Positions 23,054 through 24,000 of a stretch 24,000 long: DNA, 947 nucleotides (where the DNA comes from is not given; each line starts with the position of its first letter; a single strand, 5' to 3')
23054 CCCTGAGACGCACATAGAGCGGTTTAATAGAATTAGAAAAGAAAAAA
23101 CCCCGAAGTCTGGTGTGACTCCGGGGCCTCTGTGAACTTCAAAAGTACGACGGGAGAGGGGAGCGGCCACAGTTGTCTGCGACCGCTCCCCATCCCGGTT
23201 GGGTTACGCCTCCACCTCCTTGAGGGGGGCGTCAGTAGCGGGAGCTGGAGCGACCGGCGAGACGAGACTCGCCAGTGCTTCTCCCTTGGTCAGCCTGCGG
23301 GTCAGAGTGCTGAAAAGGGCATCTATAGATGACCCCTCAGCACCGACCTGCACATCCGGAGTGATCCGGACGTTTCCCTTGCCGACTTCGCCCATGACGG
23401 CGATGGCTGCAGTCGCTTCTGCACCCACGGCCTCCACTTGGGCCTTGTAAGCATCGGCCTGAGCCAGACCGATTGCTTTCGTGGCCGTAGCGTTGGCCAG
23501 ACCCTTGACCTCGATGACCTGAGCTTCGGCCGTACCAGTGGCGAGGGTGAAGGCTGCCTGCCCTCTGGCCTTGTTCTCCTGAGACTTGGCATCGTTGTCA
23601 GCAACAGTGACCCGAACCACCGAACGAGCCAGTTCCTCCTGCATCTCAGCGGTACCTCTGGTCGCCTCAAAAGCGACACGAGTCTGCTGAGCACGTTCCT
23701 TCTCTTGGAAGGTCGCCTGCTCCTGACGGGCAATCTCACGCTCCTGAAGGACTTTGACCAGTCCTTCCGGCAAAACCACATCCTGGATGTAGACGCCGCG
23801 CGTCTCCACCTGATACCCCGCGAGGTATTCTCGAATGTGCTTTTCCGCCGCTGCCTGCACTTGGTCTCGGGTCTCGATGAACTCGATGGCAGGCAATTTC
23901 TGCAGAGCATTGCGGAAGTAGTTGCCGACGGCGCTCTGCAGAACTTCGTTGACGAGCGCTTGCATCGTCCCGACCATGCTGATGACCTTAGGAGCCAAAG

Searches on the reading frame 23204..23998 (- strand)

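Call 62: search_protein_families(library=pfam, proteins=[window:23204-23998:-], max_evalue=0.01)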
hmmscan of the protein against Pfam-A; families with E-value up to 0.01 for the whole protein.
window:23204-23998:- (264 aa): 2 families
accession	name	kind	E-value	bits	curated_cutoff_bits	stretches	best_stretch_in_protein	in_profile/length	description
PF01145.31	Band_7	-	1.2e-10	42.2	23.6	1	4-104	76-173/176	SPFH domain / Band 7 family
PF13421.11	Band_7_1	-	0.0019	18.3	24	1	15-87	132-206/211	SPFH domain-Band 7 family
